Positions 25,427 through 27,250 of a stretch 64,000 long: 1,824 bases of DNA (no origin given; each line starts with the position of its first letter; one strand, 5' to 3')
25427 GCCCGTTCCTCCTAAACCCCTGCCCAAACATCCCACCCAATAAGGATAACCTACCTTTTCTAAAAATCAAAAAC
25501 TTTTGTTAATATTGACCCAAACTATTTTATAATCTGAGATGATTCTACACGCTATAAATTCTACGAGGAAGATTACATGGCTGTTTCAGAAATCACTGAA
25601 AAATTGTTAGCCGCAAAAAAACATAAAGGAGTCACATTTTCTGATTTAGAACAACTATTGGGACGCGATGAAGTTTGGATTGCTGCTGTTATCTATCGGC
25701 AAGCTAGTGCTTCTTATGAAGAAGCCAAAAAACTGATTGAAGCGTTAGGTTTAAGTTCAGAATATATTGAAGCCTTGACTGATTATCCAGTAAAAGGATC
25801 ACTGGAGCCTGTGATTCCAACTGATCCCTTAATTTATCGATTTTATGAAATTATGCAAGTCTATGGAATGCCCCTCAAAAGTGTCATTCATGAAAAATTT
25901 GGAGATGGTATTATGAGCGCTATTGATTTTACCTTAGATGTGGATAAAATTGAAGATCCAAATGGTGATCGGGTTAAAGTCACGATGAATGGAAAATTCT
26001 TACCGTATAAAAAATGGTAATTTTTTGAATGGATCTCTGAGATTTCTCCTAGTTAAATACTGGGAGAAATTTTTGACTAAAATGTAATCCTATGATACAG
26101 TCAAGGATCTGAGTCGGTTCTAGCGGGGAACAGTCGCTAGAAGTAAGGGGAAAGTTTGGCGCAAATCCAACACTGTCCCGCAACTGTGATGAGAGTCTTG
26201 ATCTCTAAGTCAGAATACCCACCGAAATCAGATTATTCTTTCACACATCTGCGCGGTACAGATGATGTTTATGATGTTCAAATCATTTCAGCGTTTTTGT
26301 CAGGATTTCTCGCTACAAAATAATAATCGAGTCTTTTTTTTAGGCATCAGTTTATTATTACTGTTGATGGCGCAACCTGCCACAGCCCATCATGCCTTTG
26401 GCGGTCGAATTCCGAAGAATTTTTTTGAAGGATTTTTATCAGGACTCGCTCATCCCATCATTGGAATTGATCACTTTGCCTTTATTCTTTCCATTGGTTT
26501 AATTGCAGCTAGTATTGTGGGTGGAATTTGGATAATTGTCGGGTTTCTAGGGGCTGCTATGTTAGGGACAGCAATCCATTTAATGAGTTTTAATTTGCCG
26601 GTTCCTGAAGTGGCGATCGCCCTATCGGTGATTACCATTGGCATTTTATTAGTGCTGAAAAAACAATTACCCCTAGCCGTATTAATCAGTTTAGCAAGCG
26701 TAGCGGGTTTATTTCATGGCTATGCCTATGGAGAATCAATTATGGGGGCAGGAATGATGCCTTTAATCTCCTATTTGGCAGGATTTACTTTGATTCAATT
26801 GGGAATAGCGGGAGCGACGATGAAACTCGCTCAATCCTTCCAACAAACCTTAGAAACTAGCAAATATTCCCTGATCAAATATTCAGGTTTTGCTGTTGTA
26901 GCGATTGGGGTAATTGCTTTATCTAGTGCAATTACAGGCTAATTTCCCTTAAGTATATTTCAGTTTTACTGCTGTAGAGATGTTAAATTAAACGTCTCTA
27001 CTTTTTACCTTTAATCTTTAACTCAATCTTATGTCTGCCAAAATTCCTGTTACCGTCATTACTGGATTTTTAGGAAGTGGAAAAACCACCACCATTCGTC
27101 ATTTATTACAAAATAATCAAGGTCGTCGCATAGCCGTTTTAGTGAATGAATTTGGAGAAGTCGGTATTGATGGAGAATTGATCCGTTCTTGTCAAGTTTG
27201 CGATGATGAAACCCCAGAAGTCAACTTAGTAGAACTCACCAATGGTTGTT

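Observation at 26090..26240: Cobalamin riboswitch controlling hupE plus a COG0523 GTPase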

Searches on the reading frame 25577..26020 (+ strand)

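Call 4: search_protein_families(library=pfam, proteins=[window:25577-26020:+])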
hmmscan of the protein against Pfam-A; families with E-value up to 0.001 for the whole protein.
window:25577-26020:+ (147 aa): 2 families
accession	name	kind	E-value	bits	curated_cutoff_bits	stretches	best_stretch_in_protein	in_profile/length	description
PF02560.19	Cyanate_lyase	-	1.7e-37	127.5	25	1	79-146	2-69/69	Cyanate lyase C-terminal domain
PF21291.3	CYNS_N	-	4.1e-06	27.1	27.1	1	5-68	3-66/69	Cyanate hydratase, N-terminal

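Call 5: search_protein_families(library=ncbifam, proteins=[window:25577-26020:+])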
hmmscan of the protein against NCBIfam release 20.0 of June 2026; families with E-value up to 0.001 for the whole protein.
window:25577-26020:+ (147 aa): 2 families
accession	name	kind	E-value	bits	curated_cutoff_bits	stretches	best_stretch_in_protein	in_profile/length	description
TIGR00673.1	cynS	equivalog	1.8e-67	226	113.3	1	3-147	6-150/150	cyanase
NF002773.0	PRK02866.1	subfamily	6e-66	221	150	1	2-147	2-147/147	cyanase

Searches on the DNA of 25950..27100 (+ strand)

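Call 17: search_rna_families(sources=[L001, L002], threshold=gathering)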
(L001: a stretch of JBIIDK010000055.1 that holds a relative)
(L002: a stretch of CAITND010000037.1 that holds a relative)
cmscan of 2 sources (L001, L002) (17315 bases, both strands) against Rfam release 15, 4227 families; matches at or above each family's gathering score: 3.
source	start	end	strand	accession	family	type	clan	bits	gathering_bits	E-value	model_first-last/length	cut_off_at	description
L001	3797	3938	+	RF00174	Cobalamin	Cis-reg; riboswitch;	CL00101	54.4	31.5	2.5e-11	1-189/189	no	Cobalamin riboswitch aptamer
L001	6650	6733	-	RF00005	tRNA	Gene; tRNA;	CL00001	53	29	3.9e-09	1-71/71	no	tRNA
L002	3837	3979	+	RF00174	Cobalamin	Cis-reg; riboswitch;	CL00101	51.5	31.5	1.6e-10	1-189/189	no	Cobalamin riboswitch aptamer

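Call 29: search_rna_families(sources=[L003, L005, L006, L008, L009, L012, L013, L014, L015, L016, L017, L018, L020, L021, L023, L025, L027, L030, L033, L034], threshold=gathering)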
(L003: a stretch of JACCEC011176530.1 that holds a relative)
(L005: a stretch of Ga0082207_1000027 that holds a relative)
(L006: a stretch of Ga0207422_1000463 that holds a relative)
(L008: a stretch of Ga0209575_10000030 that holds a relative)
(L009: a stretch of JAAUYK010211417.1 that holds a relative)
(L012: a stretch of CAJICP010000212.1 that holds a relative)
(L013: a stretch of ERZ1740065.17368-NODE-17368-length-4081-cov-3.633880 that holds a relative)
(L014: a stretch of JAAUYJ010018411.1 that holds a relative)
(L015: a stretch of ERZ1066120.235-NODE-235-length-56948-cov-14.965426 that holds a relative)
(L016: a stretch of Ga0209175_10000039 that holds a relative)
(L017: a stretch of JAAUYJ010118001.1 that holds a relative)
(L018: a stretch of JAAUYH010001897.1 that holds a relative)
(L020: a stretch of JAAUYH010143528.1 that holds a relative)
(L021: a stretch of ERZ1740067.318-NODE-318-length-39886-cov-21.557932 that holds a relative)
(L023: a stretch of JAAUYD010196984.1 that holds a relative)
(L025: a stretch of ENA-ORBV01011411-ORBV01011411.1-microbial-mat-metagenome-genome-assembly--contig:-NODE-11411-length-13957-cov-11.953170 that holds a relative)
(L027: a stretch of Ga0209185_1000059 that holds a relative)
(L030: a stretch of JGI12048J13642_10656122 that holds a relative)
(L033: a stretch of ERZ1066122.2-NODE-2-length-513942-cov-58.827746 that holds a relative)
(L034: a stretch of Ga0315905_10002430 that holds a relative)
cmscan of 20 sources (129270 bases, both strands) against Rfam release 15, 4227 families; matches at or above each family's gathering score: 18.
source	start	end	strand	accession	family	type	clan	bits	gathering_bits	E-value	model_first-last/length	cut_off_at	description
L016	2737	2808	+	RF00005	tRNA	Gene; tRNA;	CL00001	70.5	29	4.6e-13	1-71/71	no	tRNA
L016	2844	3001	+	RF00174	Cobalamin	Cis-reg; riboswitch;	CL00101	64.9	31.5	1.9e-13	1-189/189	no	Cobalamin riboswitch aptamer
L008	2798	2981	+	RF00174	Cobalamin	Cis-reg; riboswitch;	CL00101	62.2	31.5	1.1e-12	1-189/189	no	Cobalamin riboswitch aptamer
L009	2735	2903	+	RF00174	Cobalamin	Cis-reg; riboswitch;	CL00101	56.6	31.5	4.4e-11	1-189/189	no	Cobalamin riboswitch aptamer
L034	2820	2965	+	RF00174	Cobalamin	Cis-reg; riboswitch;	CL00101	56.5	31.5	4.7e-11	1-189/189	no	Cobalamin riboswitch aptamer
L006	2026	2173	+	RF00174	Cobalamin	Cis-reg; riboswitch;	CL00101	56.2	31.5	5.7e-11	1-189/189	no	Cobalamin riboswitch aptamer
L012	2091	2266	+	RF00174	Cobalamin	Cis-reg; riboswitch;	CL00101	55.9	31.5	6.8e-11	1-189/189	no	Cobalamin riboswitch aptamer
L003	2837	2980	+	RF00174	Cobalamin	Cis-reg; riboswitch;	CL00101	54.8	31.5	1.4e-10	1-189/189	no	Cobalamin riboswitch aptamer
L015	2784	2996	+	RF00174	Cobalamin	Cis-reg; riboswitch;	CL00101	53.8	31.5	2.7e-10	1-189/189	no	Cobalamin riboswitch aptamer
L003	5668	5751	-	RF00005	tRNA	Gene; tRNA;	CL00001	53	29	2.9e-08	1-71/71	no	tRNA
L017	2762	2938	+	RF00174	Cobalamin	Cis-reg; riboswitch;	CL00101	53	31.5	4.6e-10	1-189/189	no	Cobalamin riboswitch aptamer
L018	2555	2698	+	RF00174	Cobalamin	Cis-reg; riboswitch;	CL00101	52.7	31.5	5.6e-10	1-189/189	no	Cobalamin riboswitch aptamer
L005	2837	2980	+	RF00174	Cobalamin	Cis-reg; riboswitch;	CL00101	51.5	31.5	1.2e-09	1-189/189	no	Cobalamin riboswitch aptamer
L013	167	318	+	RF00174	Cobalamin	Cis-reg; riboswitch;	CL00101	51.2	31.5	1.5e-09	1-189/189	no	Cobalamin riboswitch aptamer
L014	2735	2903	+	RF00174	Cobalamin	Cis-reg; riboswitch;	CL00101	50.7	31.5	2.1e-09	1-189/189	no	Cobalamin riboswitch aptamer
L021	2186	2337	+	RF00174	Cobalamin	Cis-reg; riboswitch;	CL00101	49.5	31.5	4.8e-09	1-189/189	no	Cobalamin riboswitch aptamer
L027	2721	2863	+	RF00174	Cobalamin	Cis-reg; riboswitch;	CL00101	39.7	31.5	3.1e-06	1-189/189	no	Cobalamin riboswitch aptamer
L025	2754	2896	+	RF00174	Cobalamin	Cis-reg; riboswitch;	CL00101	35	31.5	6.9e-05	1-189/189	no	Cobalamin riboswitch aptamer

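Call 47: search_rna_families(sources=[L004, L007, L010, L011, L019, L022, L024, L026, L028, L029, L031, L032, L035, L036, L037, L038, L039, L040, L041, L042], threshold=gathering)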
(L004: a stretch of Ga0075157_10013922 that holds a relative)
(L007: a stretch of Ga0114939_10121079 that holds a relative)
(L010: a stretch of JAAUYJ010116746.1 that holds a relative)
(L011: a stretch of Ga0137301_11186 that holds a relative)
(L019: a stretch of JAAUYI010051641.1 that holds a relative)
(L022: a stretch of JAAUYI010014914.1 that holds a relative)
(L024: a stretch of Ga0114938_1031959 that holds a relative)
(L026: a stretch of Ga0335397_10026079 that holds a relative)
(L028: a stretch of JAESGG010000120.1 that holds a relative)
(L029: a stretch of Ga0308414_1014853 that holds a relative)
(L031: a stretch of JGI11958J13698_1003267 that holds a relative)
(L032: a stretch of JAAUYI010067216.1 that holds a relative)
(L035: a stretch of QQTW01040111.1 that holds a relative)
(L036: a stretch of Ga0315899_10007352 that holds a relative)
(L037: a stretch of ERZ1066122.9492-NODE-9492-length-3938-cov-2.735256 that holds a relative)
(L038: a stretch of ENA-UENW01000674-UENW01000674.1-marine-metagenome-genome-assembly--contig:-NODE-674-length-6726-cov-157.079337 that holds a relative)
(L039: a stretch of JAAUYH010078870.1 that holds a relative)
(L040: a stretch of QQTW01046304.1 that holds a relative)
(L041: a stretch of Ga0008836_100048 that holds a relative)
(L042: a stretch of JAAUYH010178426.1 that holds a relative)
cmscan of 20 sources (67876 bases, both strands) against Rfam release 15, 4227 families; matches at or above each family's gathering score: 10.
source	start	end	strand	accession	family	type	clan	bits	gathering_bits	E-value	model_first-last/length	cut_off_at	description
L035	603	753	+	RF00174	Cobalamin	Cis-reg; riboswitch;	CL00101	64.5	31.5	1.3e-13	1-189/189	no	Cobalamin riboswitch aptamer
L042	109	255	+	RF00174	Cobalamin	Cis-reg; riboswitch;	CL00101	59.9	31.5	2.6e-12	1-189/189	no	Cobalamin riboswitch aptamer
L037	951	1154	+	RF00174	Cobalamin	Cis-reg; riboswitch;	CL00101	57.6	31.5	1.2e-11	1-189/189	no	Cobalamin riboswitch aptamer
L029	2870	3012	+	RF00174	Cobalamin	Cis-reg; riboswitch;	CL00101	57.5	31.5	1.3e-11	1-189/189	no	Cobalamin riboswitch aptamer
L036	2820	2965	+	RF00174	Cobalamin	Cis-reg; riboswitch;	CL00101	56.5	31.5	2.5e-11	1-189/189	no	Cobalamin riboswitch aptamer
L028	2844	2987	+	RF00174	Cobalamin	Cis-reg; riboswitch;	CL00101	53.5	31.5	1.8e-10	1-189/189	no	Cobalamin riboswitch aptamer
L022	425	574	+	RF00174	Cobalamin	Cis-reg; riboswitch;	CL00101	52.3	31.5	3.9e-10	1-189/189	no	Cobalamin riboswitch aptamer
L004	2837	2980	+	RF00174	Cobalamin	Cis-reg; riboswitch;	CL00101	52.2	31.5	4.1e-10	1-189/189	no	Cobalamin riboswitch aptamer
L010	1923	2099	+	RF00174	Cobalamin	Cis-reg; riboswitch;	CL00101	50.8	31.5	1.1e-09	1-189/189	no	Cobalamin riboswitch aptamer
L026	697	839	+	RF00174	Cobalamin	Cis-reg; riboswitch;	CL00101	35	31.5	3.6e-05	1-189/189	no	Cobalamin riboswitch aptamer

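Call 48: search_rna_families(sources=[L043, L044, L045, L046, L047, L048, L049, L050, L051, L052, L053, L054, L055, L056, L057, L058, L059, L060, L061, L062], threshold=gathering)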
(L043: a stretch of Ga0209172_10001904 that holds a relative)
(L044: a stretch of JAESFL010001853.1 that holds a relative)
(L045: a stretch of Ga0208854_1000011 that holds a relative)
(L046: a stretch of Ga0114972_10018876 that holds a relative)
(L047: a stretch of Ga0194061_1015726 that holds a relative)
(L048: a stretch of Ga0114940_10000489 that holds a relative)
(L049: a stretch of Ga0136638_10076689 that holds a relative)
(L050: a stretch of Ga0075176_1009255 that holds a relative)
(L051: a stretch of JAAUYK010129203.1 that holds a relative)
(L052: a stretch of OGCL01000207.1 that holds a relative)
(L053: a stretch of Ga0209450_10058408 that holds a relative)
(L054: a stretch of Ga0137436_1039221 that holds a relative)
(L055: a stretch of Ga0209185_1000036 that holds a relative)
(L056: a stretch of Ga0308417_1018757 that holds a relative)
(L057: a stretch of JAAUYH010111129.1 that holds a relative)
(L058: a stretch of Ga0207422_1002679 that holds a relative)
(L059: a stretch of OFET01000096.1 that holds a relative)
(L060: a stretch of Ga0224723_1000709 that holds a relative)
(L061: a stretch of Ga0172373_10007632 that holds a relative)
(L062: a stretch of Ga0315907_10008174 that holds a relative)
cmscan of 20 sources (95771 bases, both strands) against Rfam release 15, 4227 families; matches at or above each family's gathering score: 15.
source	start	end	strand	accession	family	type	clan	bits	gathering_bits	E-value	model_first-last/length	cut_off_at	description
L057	5246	5583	+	RF00028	Intron_gpI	Intron;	-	70.8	50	8.6e-16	1-253/253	no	Group I catalytic intron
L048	2480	2629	+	RF00174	Cobalamin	Cis-reg; riboswitch;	CL00101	61.3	31.5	1.5e-12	1-189/189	no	Cobalamin riboswitch aptamer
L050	43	191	+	RF00174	Cobalamin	Cis-reg; riboswitch;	CL00101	61.1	31.5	1.7e-12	1-189/189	no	Cobalamin riboswitch aptamer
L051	2686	2835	+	RF00174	Cobalamin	Cis-reg; riboswitch;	CL00101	60.5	31.5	2.5e-12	1-189/189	no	Cobalamin riboswitch aptamer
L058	2576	2724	+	RF00174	Cobalamin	Cis-reg; riboswitch;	CL00101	59.8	31.5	4e-12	1-189/189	no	Cobalamin riboswitch aptamer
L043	2110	2253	+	RF00174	Cobalamin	Cis-reg; riboswitch;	CL00101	59.6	31.5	4.5e-12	1-189/189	no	Cobalamin riboswitch aptamer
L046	492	637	+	RF00174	Cobalamin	Cis-reg; riboswitch;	CL00101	58.8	31.5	7.5e-12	1-189/189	no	Cobalamin riboswitch aptamer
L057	2808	2957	+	RF00174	Cobalamin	Cis-reg; riboswitch;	CL00101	57.6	31.5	1.6e-11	1-189/189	no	Cobalamin riboswitch aptamer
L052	2678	2822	+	RF00174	Cobalamin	Cis-reg; riboswitch;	CL00101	56.7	31.5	3e-11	1-189/189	no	Cobalamin riboswitch aptamer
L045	2785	2930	+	RF00174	Cobalamin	Cis-reg; riboswitch;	CL00101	54.5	31.5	1.3e-10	1-189/189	no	Cobalamin riboswitch aptamer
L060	2663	2878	+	RF00174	Cobalamin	Cis-reg; riboswitch;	CL00101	53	31.5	3.4e-10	1-189/189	no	Cobalamin riboswitch aptamer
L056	2450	2616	+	RF00174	Cobalamin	Cis-reg; riboswitch;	CL00101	50.4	31.5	1.9e-09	1-189/189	no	Cobalamin riboswitch aptamer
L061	2719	2909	+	RF00174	Cobalamin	Cis-reg; riboswitch;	CL00101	44.8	31.5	7.8e-08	1-189/189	no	Cobalamin riboswitch aptamer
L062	2195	2365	+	RF00174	Cobalamin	Cis-reg; riboswitch;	CL00101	38.8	31.5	4e-06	1-189/189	no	Cobalamin riboswitch aptamer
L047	959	1090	+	RF00174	Cobalamin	Cis-reg; riboswitch;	CL00101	36.8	31.5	1.6e-05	1-189/189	no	Cobalamin riboswitch aptamer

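Call 49: search_rna_families(sources=[L063, L064, L065, L066, L067, L068, L069, L070, L071, L072, L073, L074, L075, L076, L077, L078, L079, L080, L081, L082], threshold=gathering)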
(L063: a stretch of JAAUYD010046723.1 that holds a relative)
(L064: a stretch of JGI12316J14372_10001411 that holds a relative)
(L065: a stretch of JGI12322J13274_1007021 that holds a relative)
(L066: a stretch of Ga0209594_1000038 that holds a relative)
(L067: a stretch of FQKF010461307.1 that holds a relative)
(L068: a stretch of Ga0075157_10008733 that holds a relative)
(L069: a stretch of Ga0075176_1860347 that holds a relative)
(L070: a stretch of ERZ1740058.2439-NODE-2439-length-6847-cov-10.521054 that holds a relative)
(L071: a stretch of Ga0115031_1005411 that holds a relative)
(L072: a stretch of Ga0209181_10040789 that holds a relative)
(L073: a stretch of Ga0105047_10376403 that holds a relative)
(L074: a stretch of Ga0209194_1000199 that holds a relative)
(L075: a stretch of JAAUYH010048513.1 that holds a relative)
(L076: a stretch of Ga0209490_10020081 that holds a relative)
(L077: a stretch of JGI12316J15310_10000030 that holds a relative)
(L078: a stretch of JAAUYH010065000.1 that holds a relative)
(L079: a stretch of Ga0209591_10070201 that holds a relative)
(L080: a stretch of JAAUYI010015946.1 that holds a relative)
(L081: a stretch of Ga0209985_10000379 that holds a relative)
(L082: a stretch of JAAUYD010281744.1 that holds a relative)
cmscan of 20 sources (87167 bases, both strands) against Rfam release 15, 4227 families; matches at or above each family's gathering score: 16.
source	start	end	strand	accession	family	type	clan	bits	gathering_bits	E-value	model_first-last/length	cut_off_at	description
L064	2576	2724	+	RF00174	Cobalamin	Cis-reg; riboswitch;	CL00101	59.8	31.5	3.6e-12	1-189/189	no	Cobalamin riboswitch aptamer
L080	616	762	+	RF00174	Cobalamin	Cis-reg; riboswitch;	CL00101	59.6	31.5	4e-12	1-189/189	no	Cobalamin riboswitch aptamer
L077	2669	2813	+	RF00174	Cobalamin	Cis-reg; riboswitch;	CL00101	59.1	31.5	5.9e-12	1-189/189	no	Cobalamin riboswitch aptamer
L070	918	1068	+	RF00174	Cobalamin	Cis-reg; riboswitch;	CL00101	57.1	31.5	2.1e-11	1-189/189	no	Cobalamin riboswitch aptamer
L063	1075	1223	+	RF00174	Cobalamin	Cis-reg; riboswitch;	CL00101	56.9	31.5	2.5e-11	1-189/189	no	Cobalamin riboswitch aptamer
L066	2835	2974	+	RF00174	Cobalamin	Cis-reg; riboswitch;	CL00101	56.8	31.5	2.6e-11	1-189/189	no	Cobalamin riboswitch aptamer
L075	2698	2849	+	RF00174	Cobalamin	Cis-reg; riboswitch;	CL00101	55.2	31.5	7.4e-11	1-189/189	no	Cobalamin riboswitch aptamer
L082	2712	2861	+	RF00174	Cobalamin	Cis-reg; riboswitch;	CL00101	54.9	31.5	9e-11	1-189/189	no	Cobalamin riboswitch aptamer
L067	171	337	+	RF00174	Cobalamin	Cis-reg; riboswitch;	CL00101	48.5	31.5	6e-09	1-189/189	no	Cobalamin riboswitch aptamer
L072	2795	2948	+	RF00174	Cobalamin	Cis-reg; riboswitch;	CL00101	42.4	31.5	3.5e-07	1-189/189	no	Cobalamin riboswitch aptamer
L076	242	394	+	RF00174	Cobalamin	Cis-reg; riboswitch;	CL00101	41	31.5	8.8e-07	1-189/189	no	Cobalamin riboswitch aptamer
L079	2051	2180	+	RF00174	Cobalamin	Cis-reg; riboswitch;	CL00101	40.6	31.5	1.1e-06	1-189/189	no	Cobalamin riboswitch aptamer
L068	2777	2947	+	RF00174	Cobalamin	Cis-reg; riboswitch;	CL00101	39.9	31.5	1.7e-06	1-189/189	no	Cobalamin riboswitch aptamer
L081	2779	2918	+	RF00174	Cobalamin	Cis-reg; riboswitch;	CL00101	39.3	31.5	2.6e-06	1-189/189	no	Cobalamin riboswitch aptamer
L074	2831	2976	+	RF00174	Cobalamin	Cis-reg; riboswitch;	CL00101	37.6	31.5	7.9e-06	1-189/189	no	Cobalamin riboswitch aptamer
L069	264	429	+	RF00174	Cobalamin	Cis-reg; riboswitch;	CL00101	36.3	31.5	1.9e-05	1-189/189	no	Cobalamin riboswitch aptamer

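Call 64: search_rna_families(source=window, start=25950, end=27100, threshold=evalue, max_evalue=1)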
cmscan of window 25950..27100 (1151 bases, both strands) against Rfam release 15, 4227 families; matches with E-value up to 1: 2.
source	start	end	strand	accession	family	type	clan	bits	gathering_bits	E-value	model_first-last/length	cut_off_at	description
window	26099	26240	+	RF00174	Cobalamin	Cis-reg; riboswitch;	CL00101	53.1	31.5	4e-12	1-189/189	no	Cobalamin riboswitch aptamer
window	26903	27007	-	RF01231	snoR74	Gene; snRNA; snoRNA; HACA-box;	-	24.7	44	0.34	1-134/134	no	Small nucleolar RNA snoR74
